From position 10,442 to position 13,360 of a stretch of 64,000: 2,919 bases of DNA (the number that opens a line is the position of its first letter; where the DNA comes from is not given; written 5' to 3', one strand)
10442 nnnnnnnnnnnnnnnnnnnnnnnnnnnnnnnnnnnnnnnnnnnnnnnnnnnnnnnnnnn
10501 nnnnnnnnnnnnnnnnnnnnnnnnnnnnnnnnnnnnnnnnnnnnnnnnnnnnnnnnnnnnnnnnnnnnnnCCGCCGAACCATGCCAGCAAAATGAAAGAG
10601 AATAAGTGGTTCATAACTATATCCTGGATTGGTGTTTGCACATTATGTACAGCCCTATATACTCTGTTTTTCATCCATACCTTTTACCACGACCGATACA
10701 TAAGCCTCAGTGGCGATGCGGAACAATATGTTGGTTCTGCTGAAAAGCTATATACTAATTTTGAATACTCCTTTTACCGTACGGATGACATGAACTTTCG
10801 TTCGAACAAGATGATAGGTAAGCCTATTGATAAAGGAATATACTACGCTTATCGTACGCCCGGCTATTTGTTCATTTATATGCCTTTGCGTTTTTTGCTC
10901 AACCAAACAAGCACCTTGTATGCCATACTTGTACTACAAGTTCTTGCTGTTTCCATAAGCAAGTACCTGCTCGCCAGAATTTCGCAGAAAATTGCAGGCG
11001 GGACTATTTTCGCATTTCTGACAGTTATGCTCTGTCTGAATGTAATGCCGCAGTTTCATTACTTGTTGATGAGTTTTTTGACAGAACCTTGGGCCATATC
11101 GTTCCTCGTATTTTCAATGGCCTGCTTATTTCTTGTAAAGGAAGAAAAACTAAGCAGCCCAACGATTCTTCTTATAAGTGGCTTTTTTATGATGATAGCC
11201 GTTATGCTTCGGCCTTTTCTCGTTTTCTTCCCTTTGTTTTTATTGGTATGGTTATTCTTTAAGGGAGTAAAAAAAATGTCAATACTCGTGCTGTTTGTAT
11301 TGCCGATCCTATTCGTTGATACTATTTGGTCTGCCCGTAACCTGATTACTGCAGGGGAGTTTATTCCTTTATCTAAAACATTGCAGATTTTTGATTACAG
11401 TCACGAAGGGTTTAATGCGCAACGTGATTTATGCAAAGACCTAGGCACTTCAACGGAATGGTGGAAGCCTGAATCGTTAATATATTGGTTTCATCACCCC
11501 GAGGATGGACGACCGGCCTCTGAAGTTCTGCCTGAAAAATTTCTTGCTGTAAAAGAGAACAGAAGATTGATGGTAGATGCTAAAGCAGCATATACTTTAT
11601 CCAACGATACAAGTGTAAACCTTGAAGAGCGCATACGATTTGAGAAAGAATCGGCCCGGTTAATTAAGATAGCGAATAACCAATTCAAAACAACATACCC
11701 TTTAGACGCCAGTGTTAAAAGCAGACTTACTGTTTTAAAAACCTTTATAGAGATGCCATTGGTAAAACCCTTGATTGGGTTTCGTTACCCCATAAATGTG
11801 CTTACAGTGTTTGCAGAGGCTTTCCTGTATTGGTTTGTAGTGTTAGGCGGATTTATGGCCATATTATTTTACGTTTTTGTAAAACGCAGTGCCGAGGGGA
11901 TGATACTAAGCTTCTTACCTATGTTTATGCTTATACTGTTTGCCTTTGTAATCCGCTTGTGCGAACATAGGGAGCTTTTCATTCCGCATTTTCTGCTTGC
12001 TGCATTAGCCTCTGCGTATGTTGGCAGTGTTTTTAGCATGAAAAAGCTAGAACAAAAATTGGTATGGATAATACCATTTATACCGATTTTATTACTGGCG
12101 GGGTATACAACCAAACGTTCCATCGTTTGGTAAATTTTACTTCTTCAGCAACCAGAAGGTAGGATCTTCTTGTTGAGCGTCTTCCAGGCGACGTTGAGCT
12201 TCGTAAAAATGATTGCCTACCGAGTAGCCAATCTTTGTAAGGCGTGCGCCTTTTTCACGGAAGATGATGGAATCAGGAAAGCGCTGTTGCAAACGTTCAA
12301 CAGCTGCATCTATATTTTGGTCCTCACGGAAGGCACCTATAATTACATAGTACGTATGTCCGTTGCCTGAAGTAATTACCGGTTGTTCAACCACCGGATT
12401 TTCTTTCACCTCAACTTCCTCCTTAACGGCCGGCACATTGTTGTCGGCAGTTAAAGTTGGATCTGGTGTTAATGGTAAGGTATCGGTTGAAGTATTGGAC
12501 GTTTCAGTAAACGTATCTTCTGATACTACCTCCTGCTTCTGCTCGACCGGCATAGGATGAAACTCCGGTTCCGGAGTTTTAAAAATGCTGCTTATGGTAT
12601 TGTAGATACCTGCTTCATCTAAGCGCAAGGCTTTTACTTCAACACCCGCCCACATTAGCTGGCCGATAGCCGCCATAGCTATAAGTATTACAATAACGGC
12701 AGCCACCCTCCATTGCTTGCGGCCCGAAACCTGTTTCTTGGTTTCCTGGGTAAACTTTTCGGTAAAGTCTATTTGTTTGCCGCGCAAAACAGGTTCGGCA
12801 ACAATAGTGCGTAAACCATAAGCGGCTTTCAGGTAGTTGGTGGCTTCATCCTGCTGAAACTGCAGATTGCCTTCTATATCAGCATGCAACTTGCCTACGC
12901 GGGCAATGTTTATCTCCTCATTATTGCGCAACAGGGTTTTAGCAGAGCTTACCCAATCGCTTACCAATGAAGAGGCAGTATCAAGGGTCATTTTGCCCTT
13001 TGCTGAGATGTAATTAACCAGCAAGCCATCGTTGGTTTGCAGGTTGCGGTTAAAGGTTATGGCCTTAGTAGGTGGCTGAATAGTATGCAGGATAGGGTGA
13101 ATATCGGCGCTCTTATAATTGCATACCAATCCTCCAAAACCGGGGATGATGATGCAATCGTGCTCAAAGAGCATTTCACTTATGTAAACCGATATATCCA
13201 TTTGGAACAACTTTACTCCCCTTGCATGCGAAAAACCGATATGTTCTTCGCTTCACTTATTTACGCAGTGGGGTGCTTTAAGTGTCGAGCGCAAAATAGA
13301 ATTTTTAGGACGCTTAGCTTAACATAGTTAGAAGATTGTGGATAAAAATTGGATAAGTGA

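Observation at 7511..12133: Gtr/Arn-style four-gene module predicted to deliver a 4-acetamido-4,6-dideoxyhexose to a periplasmic envelope target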

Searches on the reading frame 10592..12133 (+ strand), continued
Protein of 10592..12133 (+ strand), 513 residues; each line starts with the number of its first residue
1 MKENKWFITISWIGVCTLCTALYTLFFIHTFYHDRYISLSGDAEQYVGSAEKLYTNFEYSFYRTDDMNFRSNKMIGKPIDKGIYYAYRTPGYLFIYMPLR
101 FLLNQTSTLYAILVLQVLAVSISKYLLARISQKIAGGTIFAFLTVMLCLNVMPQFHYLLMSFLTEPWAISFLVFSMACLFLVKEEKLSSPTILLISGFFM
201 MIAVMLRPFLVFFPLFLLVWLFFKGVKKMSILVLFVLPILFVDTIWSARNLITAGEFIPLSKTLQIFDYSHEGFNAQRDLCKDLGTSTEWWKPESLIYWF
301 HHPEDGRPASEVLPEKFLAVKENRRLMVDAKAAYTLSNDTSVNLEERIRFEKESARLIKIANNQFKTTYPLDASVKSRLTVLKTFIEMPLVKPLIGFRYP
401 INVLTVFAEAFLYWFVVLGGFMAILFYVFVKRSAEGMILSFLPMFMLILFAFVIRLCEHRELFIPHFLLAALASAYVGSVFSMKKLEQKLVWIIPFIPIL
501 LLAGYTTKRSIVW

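Call 105: find_encoding_contigs(protein=P0013, flank=10000, max_places=1)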
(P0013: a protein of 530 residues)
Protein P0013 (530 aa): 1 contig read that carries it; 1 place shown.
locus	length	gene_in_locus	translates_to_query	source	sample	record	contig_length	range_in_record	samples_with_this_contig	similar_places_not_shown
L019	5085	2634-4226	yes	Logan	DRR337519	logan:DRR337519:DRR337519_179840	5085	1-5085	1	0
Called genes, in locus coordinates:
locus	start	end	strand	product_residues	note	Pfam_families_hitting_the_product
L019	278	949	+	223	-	PF13469:Sulfotransfer_3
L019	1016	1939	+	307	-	PF00535:Glycos_transf_2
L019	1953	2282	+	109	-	-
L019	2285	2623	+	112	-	-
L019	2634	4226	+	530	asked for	-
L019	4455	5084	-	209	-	?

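Call 106: find_encoding_contigs(protein=P0017, flank=10000, max_places=1)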
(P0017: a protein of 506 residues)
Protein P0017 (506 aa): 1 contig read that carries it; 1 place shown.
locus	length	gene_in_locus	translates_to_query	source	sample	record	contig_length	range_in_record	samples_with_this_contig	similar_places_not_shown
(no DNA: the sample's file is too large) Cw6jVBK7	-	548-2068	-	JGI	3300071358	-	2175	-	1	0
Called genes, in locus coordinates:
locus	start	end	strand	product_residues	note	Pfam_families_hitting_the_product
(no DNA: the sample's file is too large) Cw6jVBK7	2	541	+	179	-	?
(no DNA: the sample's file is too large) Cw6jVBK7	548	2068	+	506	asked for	-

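Call 108: search_protein_families(library=pfam, proteins=[L019:1953-2282:+, L019:2285-2623:+, L019:1016-1939:+, L007:4384-4680:+], max_evalue=1)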
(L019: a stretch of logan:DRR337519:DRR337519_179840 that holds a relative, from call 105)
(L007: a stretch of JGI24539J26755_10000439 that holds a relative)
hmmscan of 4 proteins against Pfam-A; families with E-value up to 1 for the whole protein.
L019:1953-2282:+ (109 aa): 3 families
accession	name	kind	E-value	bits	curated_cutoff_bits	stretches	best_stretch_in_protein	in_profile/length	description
PF00893.25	Multi_Drug_Res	-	0.0023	18.8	23.7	1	5-99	7-93/93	Small Multidrug Resistance protein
PF10639.15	TMEM234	-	0.02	15.4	30.1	1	29-105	34-111/113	Putative transmembrane family 234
PF00892.27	EamA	-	0.028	15.1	28.2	1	23-106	49-133/135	EamA-like transporter family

L019:2285-2623:+ (112 aa): 4 families
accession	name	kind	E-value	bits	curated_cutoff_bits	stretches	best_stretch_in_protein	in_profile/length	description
PF00892.27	EamA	-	7.6e-05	23.5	28.2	1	9-111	35-134/135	EamA-like transporter family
PF08449.17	UAA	-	0.0018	17.9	26.2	1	41-111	69-139/311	UAA transporter family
PF14150.11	YesK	-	0.0061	17.2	25.2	1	70-110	2-44/81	YesK-like protein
PF04342.18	DMT_6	-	0.083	13.6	25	1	35-109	29-102/104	Putative member of DMT superfamily (DUF486)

L019:1016-1939:+ (307 aa): 2 families
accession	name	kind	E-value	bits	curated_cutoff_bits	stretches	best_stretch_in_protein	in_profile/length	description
PF00535.33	Glycos_transf_2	-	4.4e-24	85.7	23.3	1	3-159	1-156/168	Glycosyl transferase family 2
PF13506.12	Glyco_transf_21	-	0.17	11.8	21.7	1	75-149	21-93/174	Glycosyl transferase family 21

L007:4384-4680:+ (98 aa): 0 families

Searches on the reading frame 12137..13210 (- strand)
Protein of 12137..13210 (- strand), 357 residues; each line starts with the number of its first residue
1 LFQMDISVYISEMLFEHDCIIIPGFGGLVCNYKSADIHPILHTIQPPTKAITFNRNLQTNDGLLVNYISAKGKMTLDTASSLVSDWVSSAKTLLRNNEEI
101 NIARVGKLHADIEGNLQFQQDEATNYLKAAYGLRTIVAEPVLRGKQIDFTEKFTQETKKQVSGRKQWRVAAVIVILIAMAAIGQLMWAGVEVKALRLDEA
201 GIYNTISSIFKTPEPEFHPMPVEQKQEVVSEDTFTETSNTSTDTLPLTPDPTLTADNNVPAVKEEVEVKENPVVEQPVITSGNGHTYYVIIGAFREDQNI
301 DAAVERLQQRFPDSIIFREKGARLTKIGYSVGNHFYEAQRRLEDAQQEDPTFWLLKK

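Call 3: search_protein_families(library=pfam, proteins=[window:12137-13210:-], max_evalue=0.01)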
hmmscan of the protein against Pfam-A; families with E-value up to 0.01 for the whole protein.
window:12137-13210:- (357 aa): 4 families
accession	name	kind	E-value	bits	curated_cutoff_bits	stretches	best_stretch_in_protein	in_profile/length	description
PF18174.6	HU-CCDC81_bac_1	-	2.9e-19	69.2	26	1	6-61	4-59/59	CCDC81-like prokaryotic HU domain 1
PF18175.6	HU-CCDC81_bac_2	-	1.4e-15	57.4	35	1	62-131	1-70/70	CCDC81-like prokaryotic HU domain 2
PF05036.18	SPOR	-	0.0031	18.3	21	1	286-319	4-38/76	SPOR domain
PF00216.26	Bac_DNA_binding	-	0.0065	17.1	22.4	0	64-109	6-51/90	Bacterial DNA-binding protein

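Call 4: search_protein_families(library=ncbifam, proteins=[window:12137-13210:-], max_evalue=0.01)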
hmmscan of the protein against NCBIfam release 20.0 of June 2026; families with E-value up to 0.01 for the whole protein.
window:12137-13210:- (357 aa): 0 families
